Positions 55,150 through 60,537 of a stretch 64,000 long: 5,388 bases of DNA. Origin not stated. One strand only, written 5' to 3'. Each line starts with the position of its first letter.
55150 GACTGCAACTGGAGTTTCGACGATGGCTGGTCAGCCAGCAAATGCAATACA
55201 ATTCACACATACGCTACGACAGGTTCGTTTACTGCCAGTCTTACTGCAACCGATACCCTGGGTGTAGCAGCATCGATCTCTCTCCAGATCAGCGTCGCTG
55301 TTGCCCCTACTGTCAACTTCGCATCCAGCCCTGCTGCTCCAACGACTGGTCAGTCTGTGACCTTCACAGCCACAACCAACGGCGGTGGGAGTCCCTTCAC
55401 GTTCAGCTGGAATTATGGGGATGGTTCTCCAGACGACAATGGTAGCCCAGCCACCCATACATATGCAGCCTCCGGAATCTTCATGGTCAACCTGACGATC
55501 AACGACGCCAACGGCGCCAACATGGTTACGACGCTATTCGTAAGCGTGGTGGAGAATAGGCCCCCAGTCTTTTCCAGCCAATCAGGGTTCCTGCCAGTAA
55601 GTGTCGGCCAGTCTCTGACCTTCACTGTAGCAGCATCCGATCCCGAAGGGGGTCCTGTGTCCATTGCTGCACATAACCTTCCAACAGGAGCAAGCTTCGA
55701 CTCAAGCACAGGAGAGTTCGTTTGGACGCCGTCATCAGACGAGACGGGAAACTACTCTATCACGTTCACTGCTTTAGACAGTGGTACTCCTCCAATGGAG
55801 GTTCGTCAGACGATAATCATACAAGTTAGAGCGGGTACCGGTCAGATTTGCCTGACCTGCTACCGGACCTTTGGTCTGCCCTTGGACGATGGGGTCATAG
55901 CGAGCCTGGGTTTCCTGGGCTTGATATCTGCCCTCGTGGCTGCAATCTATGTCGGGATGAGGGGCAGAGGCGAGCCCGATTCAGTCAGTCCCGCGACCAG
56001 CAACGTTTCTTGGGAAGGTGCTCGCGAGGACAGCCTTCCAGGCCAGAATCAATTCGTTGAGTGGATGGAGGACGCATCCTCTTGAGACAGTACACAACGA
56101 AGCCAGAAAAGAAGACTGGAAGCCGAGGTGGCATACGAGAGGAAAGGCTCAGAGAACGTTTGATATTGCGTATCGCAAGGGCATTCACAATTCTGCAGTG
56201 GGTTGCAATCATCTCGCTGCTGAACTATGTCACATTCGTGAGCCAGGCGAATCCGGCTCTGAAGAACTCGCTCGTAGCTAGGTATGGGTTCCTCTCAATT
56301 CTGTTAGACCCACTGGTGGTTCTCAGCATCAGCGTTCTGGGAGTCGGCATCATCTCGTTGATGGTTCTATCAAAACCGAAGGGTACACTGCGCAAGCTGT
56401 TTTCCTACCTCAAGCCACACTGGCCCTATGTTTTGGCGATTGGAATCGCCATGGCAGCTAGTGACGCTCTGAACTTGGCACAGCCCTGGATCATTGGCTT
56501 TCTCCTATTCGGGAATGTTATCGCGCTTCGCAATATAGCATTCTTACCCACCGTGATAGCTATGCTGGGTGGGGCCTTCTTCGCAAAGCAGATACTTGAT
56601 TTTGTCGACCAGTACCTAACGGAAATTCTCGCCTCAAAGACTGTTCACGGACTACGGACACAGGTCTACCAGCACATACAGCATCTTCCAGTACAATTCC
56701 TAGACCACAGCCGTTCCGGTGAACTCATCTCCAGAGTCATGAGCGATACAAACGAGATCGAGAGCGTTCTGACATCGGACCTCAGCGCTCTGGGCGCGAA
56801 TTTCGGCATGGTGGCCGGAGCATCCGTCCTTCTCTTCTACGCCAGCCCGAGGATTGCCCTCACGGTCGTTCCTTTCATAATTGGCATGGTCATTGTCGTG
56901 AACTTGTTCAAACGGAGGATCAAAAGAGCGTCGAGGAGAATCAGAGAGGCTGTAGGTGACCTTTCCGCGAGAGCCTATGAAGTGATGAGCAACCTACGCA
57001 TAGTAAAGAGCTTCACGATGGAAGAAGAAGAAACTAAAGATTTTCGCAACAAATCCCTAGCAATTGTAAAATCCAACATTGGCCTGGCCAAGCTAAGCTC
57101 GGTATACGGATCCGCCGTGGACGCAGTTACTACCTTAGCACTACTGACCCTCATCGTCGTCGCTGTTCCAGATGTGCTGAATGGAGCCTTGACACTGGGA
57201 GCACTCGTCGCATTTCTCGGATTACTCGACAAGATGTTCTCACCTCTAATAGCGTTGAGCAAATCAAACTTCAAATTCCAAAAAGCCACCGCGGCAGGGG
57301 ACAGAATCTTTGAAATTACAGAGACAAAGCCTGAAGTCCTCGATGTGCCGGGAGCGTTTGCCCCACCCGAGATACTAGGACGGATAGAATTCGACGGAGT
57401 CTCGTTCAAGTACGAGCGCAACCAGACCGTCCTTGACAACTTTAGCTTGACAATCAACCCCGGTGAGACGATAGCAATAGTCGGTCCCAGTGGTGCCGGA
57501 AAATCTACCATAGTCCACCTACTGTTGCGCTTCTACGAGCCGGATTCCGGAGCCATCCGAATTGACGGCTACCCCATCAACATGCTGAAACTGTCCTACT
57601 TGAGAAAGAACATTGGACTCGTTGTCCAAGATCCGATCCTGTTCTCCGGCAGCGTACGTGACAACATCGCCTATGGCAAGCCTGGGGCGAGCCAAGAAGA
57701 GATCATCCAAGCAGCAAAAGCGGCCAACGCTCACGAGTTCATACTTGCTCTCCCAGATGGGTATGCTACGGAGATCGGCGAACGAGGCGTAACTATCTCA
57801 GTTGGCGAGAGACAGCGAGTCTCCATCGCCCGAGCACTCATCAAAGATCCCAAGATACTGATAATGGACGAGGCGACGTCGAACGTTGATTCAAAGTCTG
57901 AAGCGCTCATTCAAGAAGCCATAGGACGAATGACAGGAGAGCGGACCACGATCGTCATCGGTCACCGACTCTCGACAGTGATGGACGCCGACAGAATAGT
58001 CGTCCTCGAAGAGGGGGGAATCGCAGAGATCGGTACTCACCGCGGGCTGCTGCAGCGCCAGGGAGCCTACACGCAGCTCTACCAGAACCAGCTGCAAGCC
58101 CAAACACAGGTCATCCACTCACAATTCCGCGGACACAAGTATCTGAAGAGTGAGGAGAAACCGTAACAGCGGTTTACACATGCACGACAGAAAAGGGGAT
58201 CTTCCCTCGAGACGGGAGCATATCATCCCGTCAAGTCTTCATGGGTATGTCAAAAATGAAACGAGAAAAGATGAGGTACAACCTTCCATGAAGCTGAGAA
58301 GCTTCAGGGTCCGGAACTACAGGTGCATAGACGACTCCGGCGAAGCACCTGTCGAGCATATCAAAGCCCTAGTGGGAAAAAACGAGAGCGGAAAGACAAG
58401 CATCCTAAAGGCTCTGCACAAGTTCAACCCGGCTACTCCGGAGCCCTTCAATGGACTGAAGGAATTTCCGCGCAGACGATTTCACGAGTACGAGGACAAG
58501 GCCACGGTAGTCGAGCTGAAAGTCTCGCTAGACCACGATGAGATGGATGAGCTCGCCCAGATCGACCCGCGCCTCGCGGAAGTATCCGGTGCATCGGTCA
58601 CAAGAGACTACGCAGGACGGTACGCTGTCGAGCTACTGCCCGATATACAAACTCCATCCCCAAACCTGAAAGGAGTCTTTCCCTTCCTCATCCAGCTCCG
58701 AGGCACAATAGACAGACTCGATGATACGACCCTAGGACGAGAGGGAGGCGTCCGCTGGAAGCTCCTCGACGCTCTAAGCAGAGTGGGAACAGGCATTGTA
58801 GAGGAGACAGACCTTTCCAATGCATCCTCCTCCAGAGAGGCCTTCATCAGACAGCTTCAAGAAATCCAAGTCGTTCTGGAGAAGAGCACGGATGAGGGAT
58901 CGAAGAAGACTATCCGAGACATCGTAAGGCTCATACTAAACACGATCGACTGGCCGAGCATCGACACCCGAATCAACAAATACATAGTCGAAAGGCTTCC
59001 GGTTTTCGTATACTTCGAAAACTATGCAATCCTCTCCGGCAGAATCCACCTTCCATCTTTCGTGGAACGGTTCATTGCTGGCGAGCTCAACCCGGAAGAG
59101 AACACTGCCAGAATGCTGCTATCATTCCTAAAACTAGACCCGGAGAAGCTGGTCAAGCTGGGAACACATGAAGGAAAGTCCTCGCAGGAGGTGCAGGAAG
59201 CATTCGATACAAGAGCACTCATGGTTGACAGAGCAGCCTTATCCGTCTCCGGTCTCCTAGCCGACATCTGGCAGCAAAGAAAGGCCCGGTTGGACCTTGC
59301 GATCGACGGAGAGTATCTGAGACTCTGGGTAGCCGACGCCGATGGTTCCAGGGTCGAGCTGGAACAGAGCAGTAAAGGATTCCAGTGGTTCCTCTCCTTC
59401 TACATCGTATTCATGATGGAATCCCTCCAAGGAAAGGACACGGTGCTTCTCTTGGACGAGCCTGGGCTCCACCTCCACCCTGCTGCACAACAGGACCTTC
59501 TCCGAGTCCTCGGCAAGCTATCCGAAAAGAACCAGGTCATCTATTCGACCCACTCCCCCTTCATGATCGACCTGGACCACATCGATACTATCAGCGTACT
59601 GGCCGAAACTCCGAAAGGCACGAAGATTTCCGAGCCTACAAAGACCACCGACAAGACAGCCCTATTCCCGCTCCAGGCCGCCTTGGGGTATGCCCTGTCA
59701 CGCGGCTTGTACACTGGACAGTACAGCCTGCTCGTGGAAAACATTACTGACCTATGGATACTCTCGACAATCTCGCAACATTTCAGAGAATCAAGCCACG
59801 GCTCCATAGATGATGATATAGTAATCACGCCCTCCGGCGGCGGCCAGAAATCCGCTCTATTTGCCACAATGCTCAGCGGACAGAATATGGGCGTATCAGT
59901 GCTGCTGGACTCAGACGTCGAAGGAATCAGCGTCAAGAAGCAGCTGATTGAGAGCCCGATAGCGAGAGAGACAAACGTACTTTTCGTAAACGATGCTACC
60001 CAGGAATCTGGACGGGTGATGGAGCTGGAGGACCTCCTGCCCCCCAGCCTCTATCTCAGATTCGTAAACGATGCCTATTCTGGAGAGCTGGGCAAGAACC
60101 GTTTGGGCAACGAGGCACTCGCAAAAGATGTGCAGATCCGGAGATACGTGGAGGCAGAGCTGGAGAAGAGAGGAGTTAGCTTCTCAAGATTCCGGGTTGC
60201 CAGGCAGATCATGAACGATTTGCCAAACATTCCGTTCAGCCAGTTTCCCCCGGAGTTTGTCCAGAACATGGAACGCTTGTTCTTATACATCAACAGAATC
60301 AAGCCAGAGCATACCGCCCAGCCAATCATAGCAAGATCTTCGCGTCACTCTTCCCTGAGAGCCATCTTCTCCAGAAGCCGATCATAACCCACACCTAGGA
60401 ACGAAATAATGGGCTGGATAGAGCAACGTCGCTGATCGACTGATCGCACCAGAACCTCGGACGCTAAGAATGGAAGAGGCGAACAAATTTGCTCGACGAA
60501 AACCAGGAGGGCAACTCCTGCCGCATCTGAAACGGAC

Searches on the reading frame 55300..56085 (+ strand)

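Call 51: search_protein_families(library=pfam, proteins=[window:55300-56085:+], max_evalue=0.01)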
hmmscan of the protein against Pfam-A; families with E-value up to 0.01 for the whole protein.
window:55300-56085:+ (261 aa): 5 families
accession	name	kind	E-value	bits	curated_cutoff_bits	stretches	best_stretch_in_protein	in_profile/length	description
PF18911.6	PKD_4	-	1.3e-17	64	27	1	1-75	2-76/85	PKD domain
PF00801.26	PKD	-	2.3e-13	50.4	23.5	1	8-78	5-76/80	PKD domain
PF05345.18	He_PIG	-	1.2e-12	48.6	24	1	88-163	1-84/96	Putative Ig domain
PF17963.7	Big_9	-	2.8e-08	34.9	23.6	1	86-161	1-77/89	Bacterial Ig domain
PF13927.12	Ig_3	-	3.7e-05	24.6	30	0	4-50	3-48/78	Immunoglobulin domain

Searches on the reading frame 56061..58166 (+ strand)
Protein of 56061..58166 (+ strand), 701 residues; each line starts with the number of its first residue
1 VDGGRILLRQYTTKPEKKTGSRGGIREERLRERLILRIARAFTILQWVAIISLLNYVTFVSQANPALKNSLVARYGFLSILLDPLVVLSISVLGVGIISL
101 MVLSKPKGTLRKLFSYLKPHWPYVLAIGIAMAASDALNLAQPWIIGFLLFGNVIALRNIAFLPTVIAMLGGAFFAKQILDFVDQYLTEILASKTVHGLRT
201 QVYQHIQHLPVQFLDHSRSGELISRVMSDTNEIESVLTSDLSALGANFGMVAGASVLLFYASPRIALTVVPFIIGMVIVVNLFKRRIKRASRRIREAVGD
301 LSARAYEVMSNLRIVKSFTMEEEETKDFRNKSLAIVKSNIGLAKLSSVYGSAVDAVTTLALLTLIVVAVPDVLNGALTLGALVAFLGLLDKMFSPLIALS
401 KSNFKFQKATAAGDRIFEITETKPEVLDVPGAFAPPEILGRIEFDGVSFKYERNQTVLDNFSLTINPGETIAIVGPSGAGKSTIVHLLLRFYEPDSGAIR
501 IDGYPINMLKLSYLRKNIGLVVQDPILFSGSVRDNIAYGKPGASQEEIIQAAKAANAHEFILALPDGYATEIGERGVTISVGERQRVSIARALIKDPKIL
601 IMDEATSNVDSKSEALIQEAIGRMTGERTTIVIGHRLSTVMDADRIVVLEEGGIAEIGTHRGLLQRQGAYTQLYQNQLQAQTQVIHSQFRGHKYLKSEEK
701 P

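Call 4: search_protein_families(library=pfam, proteins=[window:56061-58166:+], max_evalue=0.01)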
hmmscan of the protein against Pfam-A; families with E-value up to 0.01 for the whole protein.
window:56061-58166:+ (701 aa): 7 families
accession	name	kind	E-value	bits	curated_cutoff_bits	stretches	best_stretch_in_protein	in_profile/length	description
PF00664.28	ABC_membrane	-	1.8e-39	136.5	28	1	125-395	2-273/274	ABC transporter transmembrane region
PF00005.33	ABC_tran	-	3.4e-34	118.8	25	1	458-607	1-137/137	ABC transporter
PF13555.12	AAA_29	-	0.0011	19.1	27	1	459-485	13-39/61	P-loop containing region of AAA domain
PF02463.25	SMC_N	-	0.0015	18.4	40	0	595-648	157-210/220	RecF/RecN/SMC N terminal domain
PF13191.12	AAA_16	-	0.0039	18.2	32.6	0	469-511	25-64/167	AAA ATPase domain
PF13401.12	AAA_22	-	0.0047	17.7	27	0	471-502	8-40/130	AAA domain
PF03193.22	RsgA_GTPase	-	0.0099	16.2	30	0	458-490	97-128/174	RsgA GTPase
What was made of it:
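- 56061..58166 (+): Half-size ABC exporter (TMD-NBD, MsbA-like), a core member of the cassette. Pfam ABC_membrane plus ABC_tran (call 4).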

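Call 5: search_protein_families(library=ncbifam, proteins=[window:56061-58166:+], max_evalue=0.01)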
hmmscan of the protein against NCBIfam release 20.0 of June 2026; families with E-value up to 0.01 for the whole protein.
window:56061-58166:+ (701 aa): 189 families (the best 25 are shown)
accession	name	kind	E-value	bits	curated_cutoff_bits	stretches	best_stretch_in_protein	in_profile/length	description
NF052233.1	CphA_assoc_ABC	equivalog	4.3e-137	458.5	880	1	109-686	171-752/766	cyanophycin metabolism-associated ABC transporter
TIGR02204.1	MsbA_rel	hypoth_equivalog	1.3e-136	456.7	780.4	1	108-677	4-575/576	ABC transporter, permease/ATP-binding protein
TIGR02203.1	MsbA_lipidA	equivalog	2.7e-136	455.4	602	1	111-678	3-570/572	lipid A export permease/ATP-binding protein MsbA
TIGR00958.1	3a01208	subfamily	6.3e-128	428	874.6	1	76-673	114-710/711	antigen peptide transporter 2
NF045513.1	HepA_fam_ABC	equivalog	1.8e-121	406.5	725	1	143-677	78-609/610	heterocyst formation ABC transporter subunit HepA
TIGR01846.1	type_I_sec_HlyB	subfamily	5.5e-114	381.9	725.55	1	149-677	161-692/694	type I secretion system permease/ATPase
NF008381.0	PRK11176.1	equivalog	4.4e-113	378.7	867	1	157-679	59-581/582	lipid A ABC transporter ATP-binding protein/permease MsbA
NF010178.0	PRK13657.1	equivalog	1.4e-112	377.1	733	1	125-682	22-575/588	glucan ABC transporter ATP-binding protein/ permease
TIGR03796.1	NHLM_micro_ABC1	equivalog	4e-100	336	853.3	1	154-673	185-708/710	NHLP family bacteriocin export ABC transporter peptidase/permease/ATPase subunit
TIGR03797.1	NHLM_micro_ABC2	equivalog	1.8e-96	324.2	709.4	1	124-678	138-686/686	NHLP bacteriocin export ABC transporter permease/ATPase subunit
TIGR03375.1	type_I_sec_LssB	subfamily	3.2e-96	323.2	693.1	1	172-665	198-690/696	type I secretion system permease/ATPase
NF008056.1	PRK10790.1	equivalog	1.8e-93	314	746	1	108-681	9-579/584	SmdB family multidrug efflux ABC transporter permease/ATP-binding protein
NF008055.0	PRK10789.1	equivalog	9.7e-92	308.3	845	1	116-680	10-575/590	SmdA family multidrug ABC transporter permease/ATP-binding protein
TIGR01193.1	bacteriocin_ABC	subfamily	1.1e-89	301.9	523.85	1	168-676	201-708/708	peptide cleavage/export ABC transporter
TIGR02857.1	CydD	equivalog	6e-88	296.1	435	1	127-649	8-529/529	thiol reductant ABC exporter subunit CydD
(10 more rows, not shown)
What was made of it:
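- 56061..58166 (+): It sits below every NCBIfam equivalog cut-off (call 5).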

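Call 67: search_protein_families(library=padloc, proteins=[window:56061-58166:+], max_evalue=0.001)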
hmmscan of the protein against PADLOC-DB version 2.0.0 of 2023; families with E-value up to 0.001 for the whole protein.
window:56061-58166:+ (701 aa): 2 families
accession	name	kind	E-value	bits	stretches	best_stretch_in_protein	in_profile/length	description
PDLC04135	mad3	-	7.2e-30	102.8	2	574-652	259-340/374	mads_3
PDLC04140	mad8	-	1.2e-07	29.6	1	455-618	14-214/314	mads_8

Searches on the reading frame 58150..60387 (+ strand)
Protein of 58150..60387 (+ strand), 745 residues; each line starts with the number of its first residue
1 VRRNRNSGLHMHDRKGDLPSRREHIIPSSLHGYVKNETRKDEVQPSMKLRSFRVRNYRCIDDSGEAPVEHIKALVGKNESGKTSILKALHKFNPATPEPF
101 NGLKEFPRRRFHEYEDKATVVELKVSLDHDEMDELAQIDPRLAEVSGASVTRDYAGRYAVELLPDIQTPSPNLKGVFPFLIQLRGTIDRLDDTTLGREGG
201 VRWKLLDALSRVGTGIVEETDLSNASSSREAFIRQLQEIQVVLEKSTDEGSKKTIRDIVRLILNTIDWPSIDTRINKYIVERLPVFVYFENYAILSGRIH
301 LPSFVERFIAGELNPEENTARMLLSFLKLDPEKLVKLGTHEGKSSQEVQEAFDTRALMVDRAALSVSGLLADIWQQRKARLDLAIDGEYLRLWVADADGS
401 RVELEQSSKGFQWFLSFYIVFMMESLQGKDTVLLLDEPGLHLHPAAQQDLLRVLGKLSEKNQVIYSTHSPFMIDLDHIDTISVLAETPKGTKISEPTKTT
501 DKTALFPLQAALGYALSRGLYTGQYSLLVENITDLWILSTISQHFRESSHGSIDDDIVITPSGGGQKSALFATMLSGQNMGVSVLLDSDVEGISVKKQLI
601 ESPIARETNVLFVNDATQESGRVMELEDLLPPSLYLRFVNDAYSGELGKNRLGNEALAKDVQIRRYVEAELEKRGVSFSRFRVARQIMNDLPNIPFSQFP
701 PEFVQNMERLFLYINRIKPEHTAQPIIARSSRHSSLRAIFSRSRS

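Call 4: search_protein_families(library=pfam, proteins=[window:58150-60387:+], max_evalue=0.01)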
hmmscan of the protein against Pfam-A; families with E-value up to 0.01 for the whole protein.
window:58150-60387:+ (745 aa): 3 families
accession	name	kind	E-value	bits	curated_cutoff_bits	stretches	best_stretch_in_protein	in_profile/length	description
PF13175.12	AAA_15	-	4.8e-27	96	32.1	2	382-473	291-374/374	AAA ATPase domain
PF13304.12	AAA_21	-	8.7e-19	69.1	27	2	401-474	232-304/304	AAA domain, putative AbiEii toxin, Type IV TA system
PF02463.25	SMC_N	-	4.5e-05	23.4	40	0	49-89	2-44/220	RecF/RecN/SMC N terminal domain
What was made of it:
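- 58150..60387 (+): OLD-family ATPase/nuclease; its start overlaps the exporter's stop. Probably a passenger defence gene and not part of the pathway. Pfam AAA_15/AAA_21 (call 4).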

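Call 5: search_protein_families(library=ncbifam, proteins=[window:58150-60387:+], max_evalue=0.01)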
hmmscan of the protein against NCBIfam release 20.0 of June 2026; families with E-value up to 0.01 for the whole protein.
window:58150-60387:+ (745 aa): 26 families (the best 25 are shown)
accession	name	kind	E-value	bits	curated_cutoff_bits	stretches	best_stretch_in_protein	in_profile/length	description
NF041760.1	PtuA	equivalog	1e-14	54.4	500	2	425-499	373-447/524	retron Ec78 anti-phage system effector ATPase PtuA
NF038234.1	retron_eff_Eco8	equivalog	3.1e-09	36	250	2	47-93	1-47/679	retron Eco8 family effector endonuclease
NF047739.1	antiphage_MADS3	equivalog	4.5e-09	36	420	1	425-490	332-396/427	methylation-associated defense system AAA family ATPase MAD3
TIGR00611.2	recf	equivalog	7.8e-07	28.6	172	1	50-91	2-43/339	DNA replication/repair protein RecF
NF008409.0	PRK11231.1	equivalog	1e-05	25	375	0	65-93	24-52/255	Fe(3+) dicitrate ABC transporter ATP-binding protein FecE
TIGR02857.1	CydD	equivalog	4.5e-05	22.6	435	1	429-473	476-520/529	thiol reductant ABC exporter subunit CydD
NF010068.0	PRK13548.1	equivalog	6.1e-05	22.2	261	0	426-462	158-194/261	heme ABC transporter ATP-binding protein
TIGR01166.1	cbiO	subfamily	0.00016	21.2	211.8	0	429-468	145-185/190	cobalt ABC transporter, ATP-binding protein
TIGR00972.1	3a0107s01c2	equivalog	0.00017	21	343.2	0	430-469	163-202/248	phosphate ABC transporter ATP-binding protein PstB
TIGR03873.1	F420-0_ABC_ATP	hypoth_equivalog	0.00022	20.6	372.4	0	424-468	150-195/256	putative F420-0 ABC transporter ATP-binding protein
NF040873.1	AztA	equivalog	0.00023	20.8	220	0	426-469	134-178/191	zinc ABC transporter ATP-binding protein AztA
TIGR02868.1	CydC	equivalog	0.00037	19.3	329.05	1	430-469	490-529/530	thiol reductant ABC exporter subunit CydC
NF010680.0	PRK14079.1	equivalog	0.00057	19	386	1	47-90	1-44/349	recombination protein F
NF000355.4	ribo_prot_ABC_F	equivalog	0.00072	18.5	380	0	73-91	343-361/499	ribosomal protection-like ABC-F family protein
TIGR04435.1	restrict_AAA_1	hypoth_equivalog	0.00077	18.3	300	1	407-490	398-487/568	restriction system-associated AAA family ATPase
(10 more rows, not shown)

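Call 67: search_protein_families(library=padloc, proteins=[window:58150-60387:+], max_evalue=0.001)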
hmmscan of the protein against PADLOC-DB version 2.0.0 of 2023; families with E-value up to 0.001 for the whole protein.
window:58150-60387:+ (745 aa): 125 families (the best 25 are shown)
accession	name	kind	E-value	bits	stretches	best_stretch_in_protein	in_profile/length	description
PDLC02358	Old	-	5.2e-30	102.8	2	427-600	282-460/578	Old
PDLC02979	AriA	-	4e-28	97.3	2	380-473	290-373/373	-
PDLC02980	AriA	-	2.1e-18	65.3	1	398-474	229-304/304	-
PDLC00271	PtuA1|PtuA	-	9.9e-18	62.9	2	425-503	275-349/421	AAA ATPase domain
PDLC00278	PtuA1|PtuA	-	6.6e-17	59.9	2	430-492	288-350/436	AAA ATPase domain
PDLC00289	PtuA1|PtuA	-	8.4e-17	59.3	1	398-490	219-309/404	AAA ATPase domain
PDLC00067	GajA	-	9e-17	58.8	2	430-495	305-368/604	AAA ATPase domain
PDLC00091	GajA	-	1.4e-16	58.5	2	431-548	298-416/627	AAA ATPase domain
PDLC00096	GajA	-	4.1e-16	56.8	2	401-543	258-406/630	AAA ATPase domain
PDLC02981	AriAB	-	4.7e-16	56.6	2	417-474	318-378/694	-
PDLC02913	ATPase_I-A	-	5.9e-16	56.7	2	424-499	359-432/508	-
PDLC02335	AbiLi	-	1.2e-15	55.5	2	362-482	172-249/326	AbiLi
PDLC00075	GajA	-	2.6e-15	54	1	390-592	232-424/536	AAA ATPase domain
PDLC04178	HEC-01A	-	3.5e-15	53.9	2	427-495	285-355/399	-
PDLC00299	PtuA1|PtuA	-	6.5e-15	53.1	2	425-498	374-447/535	AAA ATPase domain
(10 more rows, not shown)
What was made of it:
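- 58150..60387 (+): PADLOC 'Old' at 5e-30 (call 67).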

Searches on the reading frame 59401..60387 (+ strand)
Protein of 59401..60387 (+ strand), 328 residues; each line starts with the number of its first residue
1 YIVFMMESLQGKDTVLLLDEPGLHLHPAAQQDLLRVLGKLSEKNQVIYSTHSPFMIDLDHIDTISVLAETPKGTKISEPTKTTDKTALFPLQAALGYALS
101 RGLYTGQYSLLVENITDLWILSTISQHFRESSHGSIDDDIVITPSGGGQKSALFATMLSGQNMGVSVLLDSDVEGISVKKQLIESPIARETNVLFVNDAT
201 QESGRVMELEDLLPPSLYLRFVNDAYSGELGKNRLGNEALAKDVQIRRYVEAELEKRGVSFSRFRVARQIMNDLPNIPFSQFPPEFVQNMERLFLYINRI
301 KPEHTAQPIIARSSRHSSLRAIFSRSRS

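Call 51: search_protein_families(library=pfam, proteins=[window:59401-60387:+], max_evalue=0.01)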
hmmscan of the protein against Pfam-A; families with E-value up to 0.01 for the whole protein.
window:59401-60387:+ (328 aa): 2 families
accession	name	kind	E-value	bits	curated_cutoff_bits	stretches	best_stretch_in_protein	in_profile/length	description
PF13304.12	AAA_21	-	6.5e-13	49.8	27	1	12-57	258-304/304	AAA domain, putative AbiEii toxin, Type IV TA system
PF13175.12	AAA_15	-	1.5e-11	45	32.1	1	9-56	318-374/374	AAA ATPase domain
